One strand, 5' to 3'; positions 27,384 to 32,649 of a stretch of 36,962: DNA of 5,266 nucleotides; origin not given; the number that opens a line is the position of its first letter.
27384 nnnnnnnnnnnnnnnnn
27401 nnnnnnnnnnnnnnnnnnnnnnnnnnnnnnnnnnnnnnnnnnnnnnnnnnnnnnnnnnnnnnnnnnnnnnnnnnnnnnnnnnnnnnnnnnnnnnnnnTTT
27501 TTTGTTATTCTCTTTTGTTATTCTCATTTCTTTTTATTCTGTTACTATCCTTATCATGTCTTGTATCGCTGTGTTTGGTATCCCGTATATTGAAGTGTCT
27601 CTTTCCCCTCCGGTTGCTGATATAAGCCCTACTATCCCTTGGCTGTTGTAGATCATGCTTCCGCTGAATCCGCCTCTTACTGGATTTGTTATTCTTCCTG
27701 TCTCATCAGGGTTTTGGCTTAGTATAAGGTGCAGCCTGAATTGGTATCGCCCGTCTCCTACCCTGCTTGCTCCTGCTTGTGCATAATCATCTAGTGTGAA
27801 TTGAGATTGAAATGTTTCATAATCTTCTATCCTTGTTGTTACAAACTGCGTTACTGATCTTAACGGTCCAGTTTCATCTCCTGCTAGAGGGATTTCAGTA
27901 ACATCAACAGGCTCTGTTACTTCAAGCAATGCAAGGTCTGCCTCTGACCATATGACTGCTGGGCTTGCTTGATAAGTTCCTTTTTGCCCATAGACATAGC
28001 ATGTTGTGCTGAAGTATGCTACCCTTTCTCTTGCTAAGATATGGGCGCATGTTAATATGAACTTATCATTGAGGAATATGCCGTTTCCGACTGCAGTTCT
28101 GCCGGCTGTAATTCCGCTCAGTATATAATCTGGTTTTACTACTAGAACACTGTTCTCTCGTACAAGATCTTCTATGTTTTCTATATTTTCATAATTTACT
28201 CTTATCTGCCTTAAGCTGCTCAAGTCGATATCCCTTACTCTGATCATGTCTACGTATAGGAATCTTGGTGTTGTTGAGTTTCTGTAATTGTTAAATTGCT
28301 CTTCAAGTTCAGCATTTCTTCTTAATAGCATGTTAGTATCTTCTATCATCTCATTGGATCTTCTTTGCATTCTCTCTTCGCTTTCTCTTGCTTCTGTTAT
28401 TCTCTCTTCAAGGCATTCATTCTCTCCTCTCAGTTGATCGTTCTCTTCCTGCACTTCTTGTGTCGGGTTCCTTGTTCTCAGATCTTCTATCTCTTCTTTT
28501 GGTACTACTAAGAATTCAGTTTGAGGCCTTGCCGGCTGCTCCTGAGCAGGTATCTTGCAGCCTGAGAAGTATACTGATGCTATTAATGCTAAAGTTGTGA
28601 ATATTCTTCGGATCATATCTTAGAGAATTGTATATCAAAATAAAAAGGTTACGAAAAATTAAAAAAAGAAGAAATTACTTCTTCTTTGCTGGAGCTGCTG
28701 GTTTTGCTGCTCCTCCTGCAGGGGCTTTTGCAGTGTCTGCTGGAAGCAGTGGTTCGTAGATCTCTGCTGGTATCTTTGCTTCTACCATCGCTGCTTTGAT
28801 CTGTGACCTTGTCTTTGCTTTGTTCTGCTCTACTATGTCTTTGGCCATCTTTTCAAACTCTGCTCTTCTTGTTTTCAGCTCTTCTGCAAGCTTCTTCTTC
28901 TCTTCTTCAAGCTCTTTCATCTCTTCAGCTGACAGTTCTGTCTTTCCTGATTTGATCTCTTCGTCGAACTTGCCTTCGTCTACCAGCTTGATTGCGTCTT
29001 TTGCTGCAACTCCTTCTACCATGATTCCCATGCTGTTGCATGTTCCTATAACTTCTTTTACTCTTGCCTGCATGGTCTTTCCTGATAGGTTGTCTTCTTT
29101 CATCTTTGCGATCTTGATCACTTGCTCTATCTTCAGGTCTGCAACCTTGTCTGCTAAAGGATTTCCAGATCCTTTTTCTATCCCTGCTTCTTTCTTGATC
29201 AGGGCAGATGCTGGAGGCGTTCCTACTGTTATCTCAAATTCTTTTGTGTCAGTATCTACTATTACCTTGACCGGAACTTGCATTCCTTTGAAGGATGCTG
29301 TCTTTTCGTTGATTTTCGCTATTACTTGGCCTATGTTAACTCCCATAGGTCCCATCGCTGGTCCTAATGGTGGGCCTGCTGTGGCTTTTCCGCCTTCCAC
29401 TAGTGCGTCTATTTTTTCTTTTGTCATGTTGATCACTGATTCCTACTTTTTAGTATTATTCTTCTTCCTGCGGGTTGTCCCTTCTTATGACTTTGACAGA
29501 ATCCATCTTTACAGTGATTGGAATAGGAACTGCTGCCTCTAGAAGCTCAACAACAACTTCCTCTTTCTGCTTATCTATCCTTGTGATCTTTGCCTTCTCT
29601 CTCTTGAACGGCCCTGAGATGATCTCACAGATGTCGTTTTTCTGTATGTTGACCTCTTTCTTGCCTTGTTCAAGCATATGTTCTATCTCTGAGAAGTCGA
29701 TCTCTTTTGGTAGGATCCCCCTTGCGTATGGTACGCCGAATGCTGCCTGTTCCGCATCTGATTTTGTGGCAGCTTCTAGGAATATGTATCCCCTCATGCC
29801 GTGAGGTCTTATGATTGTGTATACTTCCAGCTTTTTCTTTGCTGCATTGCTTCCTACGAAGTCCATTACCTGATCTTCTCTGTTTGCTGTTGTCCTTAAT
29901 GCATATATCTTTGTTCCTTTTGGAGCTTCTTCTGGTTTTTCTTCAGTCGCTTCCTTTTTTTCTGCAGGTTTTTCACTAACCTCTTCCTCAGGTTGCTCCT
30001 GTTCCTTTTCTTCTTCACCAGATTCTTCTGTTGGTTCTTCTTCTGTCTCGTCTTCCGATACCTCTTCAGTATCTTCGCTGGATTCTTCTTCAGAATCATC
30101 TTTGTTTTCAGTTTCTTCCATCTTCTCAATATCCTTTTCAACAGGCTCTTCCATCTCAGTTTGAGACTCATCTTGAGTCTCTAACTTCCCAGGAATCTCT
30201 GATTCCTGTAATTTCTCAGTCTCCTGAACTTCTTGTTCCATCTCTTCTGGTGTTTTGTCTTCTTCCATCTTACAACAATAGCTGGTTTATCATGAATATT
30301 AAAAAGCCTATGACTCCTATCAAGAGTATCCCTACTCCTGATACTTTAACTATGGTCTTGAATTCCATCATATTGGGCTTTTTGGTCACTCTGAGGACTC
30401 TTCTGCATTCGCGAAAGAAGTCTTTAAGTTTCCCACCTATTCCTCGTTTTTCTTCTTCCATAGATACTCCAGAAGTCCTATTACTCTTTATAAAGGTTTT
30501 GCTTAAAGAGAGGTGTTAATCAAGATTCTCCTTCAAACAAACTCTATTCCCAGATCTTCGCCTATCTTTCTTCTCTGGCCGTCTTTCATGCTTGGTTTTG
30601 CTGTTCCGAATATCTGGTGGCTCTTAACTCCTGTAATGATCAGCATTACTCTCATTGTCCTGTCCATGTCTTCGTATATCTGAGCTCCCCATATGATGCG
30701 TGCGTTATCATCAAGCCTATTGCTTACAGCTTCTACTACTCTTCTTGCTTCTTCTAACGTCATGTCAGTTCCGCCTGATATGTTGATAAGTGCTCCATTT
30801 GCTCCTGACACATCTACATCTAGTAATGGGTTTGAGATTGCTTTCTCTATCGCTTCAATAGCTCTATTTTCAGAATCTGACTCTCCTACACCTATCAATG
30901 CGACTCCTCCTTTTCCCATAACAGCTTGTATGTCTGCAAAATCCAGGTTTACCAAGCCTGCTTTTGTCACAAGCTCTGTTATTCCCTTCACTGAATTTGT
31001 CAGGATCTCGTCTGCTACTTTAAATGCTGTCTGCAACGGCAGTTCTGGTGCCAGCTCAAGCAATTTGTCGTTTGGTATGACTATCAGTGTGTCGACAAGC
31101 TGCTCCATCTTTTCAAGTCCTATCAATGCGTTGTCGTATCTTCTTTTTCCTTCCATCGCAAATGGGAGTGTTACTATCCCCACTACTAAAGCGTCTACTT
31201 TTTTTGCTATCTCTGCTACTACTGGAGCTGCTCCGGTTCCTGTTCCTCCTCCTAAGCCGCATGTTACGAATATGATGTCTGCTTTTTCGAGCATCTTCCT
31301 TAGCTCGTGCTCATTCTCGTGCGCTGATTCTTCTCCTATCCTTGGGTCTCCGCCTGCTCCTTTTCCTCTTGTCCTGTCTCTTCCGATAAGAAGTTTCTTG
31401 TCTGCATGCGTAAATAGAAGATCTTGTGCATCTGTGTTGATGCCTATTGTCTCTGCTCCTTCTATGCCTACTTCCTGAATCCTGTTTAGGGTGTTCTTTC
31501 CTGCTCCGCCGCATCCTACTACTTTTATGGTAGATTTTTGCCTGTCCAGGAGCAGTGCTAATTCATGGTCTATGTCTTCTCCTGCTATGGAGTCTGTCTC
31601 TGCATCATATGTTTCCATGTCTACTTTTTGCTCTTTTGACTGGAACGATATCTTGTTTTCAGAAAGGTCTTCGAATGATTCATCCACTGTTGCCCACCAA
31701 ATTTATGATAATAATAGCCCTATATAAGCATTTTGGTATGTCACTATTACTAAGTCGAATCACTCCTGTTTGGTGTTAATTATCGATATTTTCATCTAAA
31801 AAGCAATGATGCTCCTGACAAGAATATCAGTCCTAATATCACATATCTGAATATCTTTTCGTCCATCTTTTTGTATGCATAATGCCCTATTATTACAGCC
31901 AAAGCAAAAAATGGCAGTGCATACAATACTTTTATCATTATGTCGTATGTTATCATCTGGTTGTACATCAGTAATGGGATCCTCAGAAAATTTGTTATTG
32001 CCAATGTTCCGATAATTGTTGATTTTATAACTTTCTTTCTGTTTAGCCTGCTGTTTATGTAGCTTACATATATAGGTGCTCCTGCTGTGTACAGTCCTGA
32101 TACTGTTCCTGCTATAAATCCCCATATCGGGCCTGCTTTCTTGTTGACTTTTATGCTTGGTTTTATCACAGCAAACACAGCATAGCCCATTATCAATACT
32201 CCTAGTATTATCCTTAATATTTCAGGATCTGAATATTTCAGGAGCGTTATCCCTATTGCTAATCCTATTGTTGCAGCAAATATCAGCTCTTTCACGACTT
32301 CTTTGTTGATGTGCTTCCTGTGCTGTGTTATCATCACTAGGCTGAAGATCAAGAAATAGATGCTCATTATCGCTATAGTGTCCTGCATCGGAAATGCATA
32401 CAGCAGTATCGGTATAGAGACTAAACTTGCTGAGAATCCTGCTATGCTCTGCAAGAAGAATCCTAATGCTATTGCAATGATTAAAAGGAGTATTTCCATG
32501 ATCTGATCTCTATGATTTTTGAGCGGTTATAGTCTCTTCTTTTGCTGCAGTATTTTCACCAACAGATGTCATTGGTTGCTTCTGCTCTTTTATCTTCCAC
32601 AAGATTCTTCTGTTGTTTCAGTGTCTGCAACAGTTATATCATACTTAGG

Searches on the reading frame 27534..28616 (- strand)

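Call 61: search_protein_families(library=pfam, proteins=[window:27534-28616:-], max_evalue=0.001)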
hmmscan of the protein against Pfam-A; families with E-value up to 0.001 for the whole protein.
window:27534-28616:- (360 aa): 1 family
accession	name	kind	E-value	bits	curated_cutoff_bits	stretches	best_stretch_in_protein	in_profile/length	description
PF13365.12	Trypsin_2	-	4.6e-07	31.1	27.6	1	177-327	1-139/144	Trypsin-like peptidase domain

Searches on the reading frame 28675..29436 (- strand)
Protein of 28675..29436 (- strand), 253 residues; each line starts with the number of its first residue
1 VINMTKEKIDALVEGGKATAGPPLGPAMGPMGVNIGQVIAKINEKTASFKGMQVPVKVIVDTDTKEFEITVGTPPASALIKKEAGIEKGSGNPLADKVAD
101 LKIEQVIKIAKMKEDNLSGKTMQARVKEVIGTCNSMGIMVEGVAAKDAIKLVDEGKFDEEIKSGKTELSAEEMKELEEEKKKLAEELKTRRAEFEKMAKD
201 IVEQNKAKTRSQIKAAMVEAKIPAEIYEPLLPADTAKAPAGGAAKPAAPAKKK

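Call 61: search_protein_families(library=pfam, proteins=[window:28675-29436:-], max_evalue=0.001)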
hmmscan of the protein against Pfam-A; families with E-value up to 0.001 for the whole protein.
window:28675-29436:- (253 aa): 2 families
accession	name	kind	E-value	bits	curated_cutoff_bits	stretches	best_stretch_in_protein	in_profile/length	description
PF00298.24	Ribosomal_L11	-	5.6e-24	84.8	21.4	1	73-140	2-69/69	Ribosomal protein L11, RNA binding domain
PF03946.19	Ribosomal_L11_N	-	3.7e-21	75.1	32.9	1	12-67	4-58/58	Ribosomal protein L11, N-terminal domain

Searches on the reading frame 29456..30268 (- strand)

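Call 61: search_protein_families(library=pfam, proteins=[window:29456-30268:-], max_evalue=0.001)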
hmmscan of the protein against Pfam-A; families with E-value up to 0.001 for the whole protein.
window:29456-30268:- (270 aa): 2 families
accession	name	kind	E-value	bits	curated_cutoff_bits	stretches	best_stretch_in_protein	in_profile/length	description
PF03439.18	Spt5-NGN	-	4.3e-16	59.1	22.4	1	120-199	1-84/84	Early transcription elongation factor of RNA pol II, NGN section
PF00467.35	KOW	-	2.7e-05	24.2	22.3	1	210-241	1-32/32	KOW motif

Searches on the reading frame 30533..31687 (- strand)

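Call 61: search_protein_families(library=pfam, proteins=[window:30533-31687:-], max_evalue=0.001)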
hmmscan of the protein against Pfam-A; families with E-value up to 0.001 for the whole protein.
window:30533-31687:- (384 aa): 2 families
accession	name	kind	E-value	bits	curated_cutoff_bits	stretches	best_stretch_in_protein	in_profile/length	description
PF00091.31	Tubulin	-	9e-47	160.2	33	1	54-212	2-188/190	Tubulin/FtsZ family, GTPase domain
PF12327.13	FtsZ_C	-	8.8e-35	119.3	27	1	261-355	1-95/95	FtsZ family, C-terminal domain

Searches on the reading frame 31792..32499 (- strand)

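Call 61: search_protein_families(library=pfam, proteins=[window:31792-32499:-], max_evalue=0.001)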
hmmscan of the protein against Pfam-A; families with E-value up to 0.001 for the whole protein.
window:31792-32499:- (235 aa): 1 family
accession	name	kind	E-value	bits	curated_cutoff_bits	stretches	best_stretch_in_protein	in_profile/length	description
PF01925.25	TauE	-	1.3e-27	97.4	32.6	1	6-232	2-237/237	Sulfite exporter TauE/SafE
